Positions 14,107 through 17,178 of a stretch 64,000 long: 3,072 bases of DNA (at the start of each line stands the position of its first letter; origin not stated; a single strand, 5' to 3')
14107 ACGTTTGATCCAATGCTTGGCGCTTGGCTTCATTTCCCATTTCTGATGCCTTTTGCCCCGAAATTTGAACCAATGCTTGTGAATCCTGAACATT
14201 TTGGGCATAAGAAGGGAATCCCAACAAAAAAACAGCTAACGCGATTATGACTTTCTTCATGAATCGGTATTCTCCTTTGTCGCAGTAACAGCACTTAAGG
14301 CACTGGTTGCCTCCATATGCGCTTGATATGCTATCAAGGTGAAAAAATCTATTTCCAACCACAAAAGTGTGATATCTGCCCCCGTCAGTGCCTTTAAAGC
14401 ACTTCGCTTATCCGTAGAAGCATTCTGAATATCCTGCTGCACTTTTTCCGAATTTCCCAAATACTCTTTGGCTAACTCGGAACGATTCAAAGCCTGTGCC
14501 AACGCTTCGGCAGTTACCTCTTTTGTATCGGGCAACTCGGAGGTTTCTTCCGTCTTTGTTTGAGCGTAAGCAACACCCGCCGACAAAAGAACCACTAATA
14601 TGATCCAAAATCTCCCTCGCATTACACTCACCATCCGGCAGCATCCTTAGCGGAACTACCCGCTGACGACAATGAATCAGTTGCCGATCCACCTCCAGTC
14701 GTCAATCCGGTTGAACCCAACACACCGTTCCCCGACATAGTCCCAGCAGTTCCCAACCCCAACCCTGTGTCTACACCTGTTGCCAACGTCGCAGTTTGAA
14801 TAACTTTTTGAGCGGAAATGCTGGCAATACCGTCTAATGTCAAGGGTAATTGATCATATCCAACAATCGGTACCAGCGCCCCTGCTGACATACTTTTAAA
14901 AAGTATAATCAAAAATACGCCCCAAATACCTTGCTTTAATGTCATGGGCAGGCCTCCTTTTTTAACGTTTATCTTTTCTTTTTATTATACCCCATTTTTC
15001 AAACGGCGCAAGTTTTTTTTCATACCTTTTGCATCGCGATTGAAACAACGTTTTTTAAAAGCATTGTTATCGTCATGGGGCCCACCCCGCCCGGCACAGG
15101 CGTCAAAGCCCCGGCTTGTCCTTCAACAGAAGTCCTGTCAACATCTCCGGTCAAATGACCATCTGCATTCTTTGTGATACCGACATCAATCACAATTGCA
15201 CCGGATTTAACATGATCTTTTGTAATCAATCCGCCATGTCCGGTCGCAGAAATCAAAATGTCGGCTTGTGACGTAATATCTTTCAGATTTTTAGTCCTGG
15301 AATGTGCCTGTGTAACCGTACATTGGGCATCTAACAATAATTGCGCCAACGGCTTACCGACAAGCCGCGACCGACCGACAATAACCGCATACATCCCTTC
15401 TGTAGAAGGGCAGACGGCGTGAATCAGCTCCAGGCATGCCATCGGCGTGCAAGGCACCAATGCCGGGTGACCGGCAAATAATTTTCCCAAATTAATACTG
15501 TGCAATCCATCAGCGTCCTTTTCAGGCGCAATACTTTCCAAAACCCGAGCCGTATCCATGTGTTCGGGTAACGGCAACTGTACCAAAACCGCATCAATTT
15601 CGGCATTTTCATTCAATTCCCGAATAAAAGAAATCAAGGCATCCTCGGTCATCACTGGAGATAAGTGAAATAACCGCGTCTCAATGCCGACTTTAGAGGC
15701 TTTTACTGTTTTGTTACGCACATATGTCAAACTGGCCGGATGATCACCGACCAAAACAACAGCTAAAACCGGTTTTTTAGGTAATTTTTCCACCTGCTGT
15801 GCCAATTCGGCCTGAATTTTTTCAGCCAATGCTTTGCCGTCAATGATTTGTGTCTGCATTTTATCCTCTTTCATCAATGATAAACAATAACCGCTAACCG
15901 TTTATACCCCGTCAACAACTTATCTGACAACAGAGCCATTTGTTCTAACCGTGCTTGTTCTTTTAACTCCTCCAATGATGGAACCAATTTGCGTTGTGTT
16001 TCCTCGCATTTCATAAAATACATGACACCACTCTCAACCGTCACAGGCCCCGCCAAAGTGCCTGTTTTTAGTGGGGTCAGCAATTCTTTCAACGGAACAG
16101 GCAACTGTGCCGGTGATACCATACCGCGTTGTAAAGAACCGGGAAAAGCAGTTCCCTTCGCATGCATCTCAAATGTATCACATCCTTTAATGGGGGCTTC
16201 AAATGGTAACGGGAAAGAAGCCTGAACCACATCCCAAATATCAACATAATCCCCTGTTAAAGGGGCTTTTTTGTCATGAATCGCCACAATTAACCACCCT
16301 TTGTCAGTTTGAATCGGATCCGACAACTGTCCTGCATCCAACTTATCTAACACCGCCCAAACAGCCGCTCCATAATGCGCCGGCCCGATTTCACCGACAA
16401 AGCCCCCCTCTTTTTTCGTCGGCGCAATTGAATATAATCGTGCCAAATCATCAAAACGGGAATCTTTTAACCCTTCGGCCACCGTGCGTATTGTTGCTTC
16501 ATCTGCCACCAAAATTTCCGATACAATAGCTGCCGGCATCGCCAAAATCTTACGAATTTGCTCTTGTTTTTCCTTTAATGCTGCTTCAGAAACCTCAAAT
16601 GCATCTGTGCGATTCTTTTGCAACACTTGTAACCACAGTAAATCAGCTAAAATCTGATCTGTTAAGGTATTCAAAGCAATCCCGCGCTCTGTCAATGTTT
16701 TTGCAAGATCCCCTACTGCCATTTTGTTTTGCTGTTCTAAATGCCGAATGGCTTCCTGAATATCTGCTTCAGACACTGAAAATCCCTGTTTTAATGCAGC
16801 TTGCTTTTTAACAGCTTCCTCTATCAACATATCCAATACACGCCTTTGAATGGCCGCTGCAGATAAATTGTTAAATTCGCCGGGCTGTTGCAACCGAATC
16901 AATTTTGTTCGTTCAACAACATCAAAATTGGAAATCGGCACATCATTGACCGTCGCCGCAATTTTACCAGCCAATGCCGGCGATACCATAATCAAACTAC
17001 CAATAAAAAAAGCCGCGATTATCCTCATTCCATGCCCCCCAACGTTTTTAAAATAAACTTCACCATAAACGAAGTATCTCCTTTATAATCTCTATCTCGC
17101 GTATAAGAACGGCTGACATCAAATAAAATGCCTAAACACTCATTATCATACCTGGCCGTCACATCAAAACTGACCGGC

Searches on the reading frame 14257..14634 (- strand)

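Call 6: search_protein_families(library=pfam, proteins=[window:14257-14634:-], max_evalue=0.01)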
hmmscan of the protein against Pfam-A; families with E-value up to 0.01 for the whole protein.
window:14257-14634:- (125 aa): 1 family
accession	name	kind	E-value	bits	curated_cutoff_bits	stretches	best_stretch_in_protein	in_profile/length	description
PF19721.4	DUF6215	-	0.0023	18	27.1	1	24-64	41-80/135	Family of unknown function (DUF6215)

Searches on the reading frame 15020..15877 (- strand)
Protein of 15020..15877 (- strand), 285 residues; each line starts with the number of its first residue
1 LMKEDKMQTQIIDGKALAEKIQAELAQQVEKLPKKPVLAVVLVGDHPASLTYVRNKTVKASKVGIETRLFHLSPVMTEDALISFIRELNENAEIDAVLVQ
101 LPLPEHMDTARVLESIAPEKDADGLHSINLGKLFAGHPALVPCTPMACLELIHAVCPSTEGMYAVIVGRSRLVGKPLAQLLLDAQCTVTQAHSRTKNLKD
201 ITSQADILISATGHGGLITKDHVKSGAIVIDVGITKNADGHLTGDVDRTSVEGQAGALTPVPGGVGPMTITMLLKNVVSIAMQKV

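Call 6: search_protein_families(library=pfam, proteins=[window:15020-15877:-], max_evalue=0.01)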
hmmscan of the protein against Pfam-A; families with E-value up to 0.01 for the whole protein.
window:15020-15877:- (285 aa): 2 families
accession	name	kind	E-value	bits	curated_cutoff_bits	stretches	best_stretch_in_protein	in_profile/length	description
PF02882.25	THF_DHG_CYH_C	-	8.6e-60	201.1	27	1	126-283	1-158/160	Tetrahydrofolate dehydrogenase/cyclohydrolase, NAD(P)-binding domain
PF00763.28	THF_DHG_CYH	-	6.3e-36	123.6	32.8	1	12-123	1-115/115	Tetrahydrofolate dehydrogenase/cyclohydrolase, catalytic domain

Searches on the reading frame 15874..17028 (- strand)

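Call 6: search_protein_families(library=pfam, proteins=[window:15874-17028:-], max_evalue=0.01)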
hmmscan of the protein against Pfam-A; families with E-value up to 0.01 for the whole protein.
window:15874-17028:- (384 aa): 6 families
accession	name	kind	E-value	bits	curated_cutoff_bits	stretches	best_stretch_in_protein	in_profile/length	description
PF09312.16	SurA_N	-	3.3e-12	47.1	30.8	1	22-132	3-114/118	SurA N-terminal domain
PF00639.27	Rotamase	-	2.8e-10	41.5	21.7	1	185-252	27-97/97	PPIC-type PPIASE domain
PF13145.12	Rotamase_2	-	6.7e-09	37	27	1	176-255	32-110/121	PPIC-type PPIASE domain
PF13624.11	SurA_N_3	-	1e-08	35.6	27.2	1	20-134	38-160/162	SurA-like N-terminal domain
PF13623.11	SurA_N_2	-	7.7e-08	32.8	28.5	1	3-99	19-124/145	SurA-like N-terminal domain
PF13616.12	Rotamase_3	-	6.3e-06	27.2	22.5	1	188-254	49-116/116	PPIC-type PPIASE domain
